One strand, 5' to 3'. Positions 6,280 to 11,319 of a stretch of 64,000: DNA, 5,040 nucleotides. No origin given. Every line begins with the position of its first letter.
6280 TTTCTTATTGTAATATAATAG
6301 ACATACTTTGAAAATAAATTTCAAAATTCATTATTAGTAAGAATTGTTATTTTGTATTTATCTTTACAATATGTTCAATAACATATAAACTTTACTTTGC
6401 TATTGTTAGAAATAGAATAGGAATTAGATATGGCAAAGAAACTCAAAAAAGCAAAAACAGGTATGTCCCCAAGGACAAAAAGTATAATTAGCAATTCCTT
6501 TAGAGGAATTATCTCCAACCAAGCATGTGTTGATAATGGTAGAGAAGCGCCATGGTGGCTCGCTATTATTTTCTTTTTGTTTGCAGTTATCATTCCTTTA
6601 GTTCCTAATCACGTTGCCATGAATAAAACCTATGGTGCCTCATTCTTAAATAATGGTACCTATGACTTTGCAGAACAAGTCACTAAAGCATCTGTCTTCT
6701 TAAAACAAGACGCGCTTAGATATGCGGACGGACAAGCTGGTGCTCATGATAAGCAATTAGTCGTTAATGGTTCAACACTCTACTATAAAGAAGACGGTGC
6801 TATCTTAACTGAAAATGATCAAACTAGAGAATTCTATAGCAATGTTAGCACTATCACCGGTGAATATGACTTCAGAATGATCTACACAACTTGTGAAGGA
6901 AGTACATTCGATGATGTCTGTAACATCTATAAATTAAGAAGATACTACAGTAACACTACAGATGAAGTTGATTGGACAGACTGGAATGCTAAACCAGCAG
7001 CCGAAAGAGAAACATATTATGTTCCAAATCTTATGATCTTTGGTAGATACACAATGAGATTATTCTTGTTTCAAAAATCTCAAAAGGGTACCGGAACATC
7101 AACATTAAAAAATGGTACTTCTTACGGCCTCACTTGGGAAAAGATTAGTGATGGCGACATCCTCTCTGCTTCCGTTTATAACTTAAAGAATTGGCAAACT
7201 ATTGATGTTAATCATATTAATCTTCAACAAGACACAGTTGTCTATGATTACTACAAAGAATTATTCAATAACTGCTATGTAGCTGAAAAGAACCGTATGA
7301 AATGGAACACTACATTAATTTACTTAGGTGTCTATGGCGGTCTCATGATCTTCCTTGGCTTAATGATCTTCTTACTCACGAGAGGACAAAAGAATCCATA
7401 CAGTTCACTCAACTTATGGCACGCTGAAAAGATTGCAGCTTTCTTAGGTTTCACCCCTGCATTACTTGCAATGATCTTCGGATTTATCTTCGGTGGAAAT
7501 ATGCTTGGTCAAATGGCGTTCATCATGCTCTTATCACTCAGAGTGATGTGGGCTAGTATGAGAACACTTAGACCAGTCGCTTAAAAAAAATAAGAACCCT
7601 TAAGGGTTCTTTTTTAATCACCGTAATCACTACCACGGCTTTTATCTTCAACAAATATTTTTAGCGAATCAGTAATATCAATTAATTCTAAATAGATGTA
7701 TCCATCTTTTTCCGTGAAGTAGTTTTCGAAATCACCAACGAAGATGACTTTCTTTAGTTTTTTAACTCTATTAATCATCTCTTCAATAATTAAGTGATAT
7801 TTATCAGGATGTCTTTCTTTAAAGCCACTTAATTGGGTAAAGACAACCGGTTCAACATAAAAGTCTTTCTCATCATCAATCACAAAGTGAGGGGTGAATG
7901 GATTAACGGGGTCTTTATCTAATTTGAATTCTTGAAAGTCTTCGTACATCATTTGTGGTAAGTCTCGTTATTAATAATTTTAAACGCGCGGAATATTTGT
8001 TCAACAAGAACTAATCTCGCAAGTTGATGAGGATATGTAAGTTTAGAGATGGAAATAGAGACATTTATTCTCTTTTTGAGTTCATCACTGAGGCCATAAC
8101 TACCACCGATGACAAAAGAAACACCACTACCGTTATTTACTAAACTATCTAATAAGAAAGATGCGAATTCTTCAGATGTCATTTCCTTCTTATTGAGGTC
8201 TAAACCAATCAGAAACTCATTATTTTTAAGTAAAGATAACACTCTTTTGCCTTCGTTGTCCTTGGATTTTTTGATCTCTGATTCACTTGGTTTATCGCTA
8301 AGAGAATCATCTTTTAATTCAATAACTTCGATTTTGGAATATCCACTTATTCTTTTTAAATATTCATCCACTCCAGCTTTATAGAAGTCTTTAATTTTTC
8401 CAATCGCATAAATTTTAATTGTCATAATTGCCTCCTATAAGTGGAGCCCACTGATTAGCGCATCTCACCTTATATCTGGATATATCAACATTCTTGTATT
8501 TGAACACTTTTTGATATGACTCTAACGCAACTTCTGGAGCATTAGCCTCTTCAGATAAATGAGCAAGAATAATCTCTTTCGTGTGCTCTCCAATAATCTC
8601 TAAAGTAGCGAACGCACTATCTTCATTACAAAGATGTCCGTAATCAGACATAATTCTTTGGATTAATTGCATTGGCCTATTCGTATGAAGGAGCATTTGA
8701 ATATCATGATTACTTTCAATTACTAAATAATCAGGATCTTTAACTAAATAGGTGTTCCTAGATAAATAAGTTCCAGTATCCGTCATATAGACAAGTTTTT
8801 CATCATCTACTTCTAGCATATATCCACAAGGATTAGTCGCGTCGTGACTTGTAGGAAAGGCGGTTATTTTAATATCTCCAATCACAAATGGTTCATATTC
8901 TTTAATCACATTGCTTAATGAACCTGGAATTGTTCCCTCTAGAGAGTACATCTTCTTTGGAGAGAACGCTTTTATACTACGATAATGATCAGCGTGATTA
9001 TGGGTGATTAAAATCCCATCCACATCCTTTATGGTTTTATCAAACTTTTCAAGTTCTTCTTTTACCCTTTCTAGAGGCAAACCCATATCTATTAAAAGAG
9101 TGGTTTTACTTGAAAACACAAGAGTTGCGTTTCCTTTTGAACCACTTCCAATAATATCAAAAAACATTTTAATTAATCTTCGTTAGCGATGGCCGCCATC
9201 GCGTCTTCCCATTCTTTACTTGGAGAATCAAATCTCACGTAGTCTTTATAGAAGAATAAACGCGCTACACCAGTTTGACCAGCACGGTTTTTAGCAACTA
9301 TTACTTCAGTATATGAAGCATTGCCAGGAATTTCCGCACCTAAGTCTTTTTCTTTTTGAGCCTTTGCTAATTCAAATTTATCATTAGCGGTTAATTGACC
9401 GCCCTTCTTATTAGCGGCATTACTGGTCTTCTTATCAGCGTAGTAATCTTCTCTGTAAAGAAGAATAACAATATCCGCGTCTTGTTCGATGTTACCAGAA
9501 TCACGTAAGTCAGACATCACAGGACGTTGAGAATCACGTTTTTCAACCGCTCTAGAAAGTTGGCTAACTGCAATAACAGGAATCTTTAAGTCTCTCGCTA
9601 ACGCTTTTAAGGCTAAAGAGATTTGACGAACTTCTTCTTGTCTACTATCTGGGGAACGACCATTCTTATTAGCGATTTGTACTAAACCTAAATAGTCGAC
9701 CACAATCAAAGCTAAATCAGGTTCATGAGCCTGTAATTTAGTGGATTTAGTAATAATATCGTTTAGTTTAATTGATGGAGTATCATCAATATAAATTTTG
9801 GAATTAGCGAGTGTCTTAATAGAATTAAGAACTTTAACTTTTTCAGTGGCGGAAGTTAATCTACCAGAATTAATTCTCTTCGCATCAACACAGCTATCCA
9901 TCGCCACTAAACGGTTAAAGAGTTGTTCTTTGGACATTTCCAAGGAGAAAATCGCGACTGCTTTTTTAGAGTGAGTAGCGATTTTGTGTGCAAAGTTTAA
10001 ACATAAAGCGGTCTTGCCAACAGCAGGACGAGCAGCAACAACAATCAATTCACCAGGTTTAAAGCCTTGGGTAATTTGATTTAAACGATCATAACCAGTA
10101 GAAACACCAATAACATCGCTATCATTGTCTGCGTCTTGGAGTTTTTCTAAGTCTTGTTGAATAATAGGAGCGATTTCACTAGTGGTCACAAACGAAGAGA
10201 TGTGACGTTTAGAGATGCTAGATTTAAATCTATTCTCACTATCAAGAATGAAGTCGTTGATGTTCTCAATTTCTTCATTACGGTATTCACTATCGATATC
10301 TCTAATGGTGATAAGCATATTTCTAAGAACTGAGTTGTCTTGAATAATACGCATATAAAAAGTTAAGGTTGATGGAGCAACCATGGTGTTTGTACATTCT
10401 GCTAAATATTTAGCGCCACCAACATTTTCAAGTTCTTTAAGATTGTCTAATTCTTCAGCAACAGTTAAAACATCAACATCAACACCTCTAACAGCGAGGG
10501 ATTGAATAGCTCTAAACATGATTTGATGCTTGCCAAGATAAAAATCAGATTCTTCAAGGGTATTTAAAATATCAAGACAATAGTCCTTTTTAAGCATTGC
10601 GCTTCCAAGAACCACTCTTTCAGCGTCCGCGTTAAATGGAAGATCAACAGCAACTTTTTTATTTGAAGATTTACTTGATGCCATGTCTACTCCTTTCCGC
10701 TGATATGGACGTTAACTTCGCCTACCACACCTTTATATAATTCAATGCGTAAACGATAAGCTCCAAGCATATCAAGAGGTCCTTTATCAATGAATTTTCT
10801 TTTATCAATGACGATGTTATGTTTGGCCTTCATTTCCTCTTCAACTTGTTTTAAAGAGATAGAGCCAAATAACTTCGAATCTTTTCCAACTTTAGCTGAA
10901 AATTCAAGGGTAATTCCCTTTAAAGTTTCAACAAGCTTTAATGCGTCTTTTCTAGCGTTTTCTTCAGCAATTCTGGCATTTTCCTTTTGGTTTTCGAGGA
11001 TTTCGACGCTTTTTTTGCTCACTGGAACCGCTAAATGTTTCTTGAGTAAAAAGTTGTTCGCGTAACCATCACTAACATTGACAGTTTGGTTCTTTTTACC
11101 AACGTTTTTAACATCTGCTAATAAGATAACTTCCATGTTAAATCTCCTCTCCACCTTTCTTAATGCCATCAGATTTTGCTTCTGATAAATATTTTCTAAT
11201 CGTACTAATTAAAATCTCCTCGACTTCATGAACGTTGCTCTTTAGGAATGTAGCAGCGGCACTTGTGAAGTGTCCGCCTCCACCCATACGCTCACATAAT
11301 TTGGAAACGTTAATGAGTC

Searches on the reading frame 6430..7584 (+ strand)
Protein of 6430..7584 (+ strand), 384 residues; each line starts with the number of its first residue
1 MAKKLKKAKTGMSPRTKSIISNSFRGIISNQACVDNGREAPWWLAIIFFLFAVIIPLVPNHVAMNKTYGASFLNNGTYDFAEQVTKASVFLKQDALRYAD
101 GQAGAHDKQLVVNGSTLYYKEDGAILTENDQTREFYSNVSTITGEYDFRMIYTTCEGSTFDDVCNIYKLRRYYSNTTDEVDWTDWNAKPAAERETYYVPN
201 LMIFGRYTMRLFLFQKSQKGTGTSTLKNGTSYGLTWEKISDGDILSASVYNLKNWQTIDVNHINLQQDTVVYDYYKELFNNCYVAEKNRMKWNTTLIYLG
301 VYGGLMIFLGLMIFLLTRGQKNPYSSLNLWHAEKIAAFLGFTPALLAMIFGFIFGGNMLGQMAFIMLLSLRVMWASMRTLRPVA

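Call 31: search_protein_families(library=pfam, proteins=[window:6430-7584:+], max_evalue=0.00001)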
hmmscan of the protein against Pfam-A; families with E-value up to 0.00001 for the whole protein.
window:6430-7584:+ (384 aa): 0 families

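Call 56: search_protein_families(library=pfam, proteins=[window:6430-7584:+], max_evalue=0.01)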
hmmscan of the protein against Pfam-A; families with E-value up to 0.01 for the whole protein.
window:6430-7584:+ (384 aa): 1 family
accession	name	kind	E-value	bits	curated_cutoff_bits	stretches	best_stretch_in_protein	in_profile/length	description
PF03631.20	Virul_fac_BrkB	-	0.0026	17.9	33.7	1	276-353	95-177/259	Virulence factor BrkB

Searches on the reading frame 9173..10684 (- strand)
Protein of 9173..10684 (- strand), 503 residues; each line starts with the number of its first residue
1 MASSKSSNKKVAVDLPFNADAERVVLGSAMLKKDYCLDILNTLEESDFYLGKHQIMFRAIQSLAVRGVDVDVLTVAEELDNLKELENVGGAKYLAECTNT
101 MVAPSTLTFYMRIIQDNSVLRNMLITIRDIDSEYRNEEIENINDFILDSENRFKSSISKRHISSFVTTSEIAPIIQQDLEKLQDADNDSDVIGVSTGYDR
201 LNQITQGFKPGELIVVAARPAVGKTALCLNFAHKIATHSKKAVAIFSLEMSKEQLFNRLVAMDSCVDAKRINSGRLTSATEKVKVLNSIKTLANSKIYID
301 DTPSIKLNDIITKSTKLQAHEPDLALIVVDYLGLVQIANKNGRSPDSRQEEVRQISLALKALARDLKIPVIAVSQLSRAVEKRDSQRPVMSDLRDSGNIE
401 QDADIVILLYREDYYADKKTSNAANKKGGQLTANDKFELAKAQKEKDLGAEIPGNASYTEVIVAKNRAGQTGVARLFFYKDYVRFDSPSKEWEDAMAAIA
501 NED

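Call 31: search_protein_families(library=pfam, proteins=[window:9173-10684:-], max_evalue=0.00001)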
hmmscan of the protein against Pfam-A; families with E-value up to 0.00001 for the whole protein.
window:9173-10684:- (503 aa): 3 families
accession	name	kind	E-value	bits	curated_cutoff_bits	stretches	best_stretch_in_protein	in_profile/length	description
PF03796.21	DnaB_C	-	1e-90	304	27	1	193-486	1-254/255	DnaB-like helicase C terminal domain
PF00772.26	DnaB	-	2.7e-25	88.8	23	1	15-116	2-103/103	DnaB-like helicase N terminal domain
PF13481.12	AAA_25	-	7.6e-09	35.9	27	1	189-376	10-190/195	AAA domain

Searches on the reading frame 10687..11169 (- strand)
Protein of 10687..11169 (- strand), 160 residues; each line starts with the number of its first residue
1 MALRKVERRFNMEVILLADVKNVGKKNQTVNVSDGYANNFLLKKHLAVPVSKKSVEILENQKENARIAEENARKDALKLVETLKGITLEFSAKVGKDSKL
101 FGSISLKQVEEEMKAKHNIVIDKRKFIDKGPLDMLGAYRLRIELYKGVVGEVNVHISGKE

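Call 31: search_protein_families(library=pfam, proteins=[window:10687-11169:-], max_evalue=0.00001)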
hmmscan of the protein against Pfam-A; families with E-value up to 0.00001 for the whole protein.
window:10687-11169:- (160 aa): 2 families
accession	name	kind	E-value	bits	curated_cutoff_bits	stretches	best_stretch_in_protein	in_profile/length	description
PF03948.19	Ribosomal_L9_C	-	5.5e-19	68.8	23.2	1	75-157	2-85/86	Ribosomal protein L9, C-terminal domain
PF01281.25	Ribosomal_L9_N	-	6.7e-19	67.6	20.7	1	12-56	1-45/47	Ribosomal protein L9, N-terminal domain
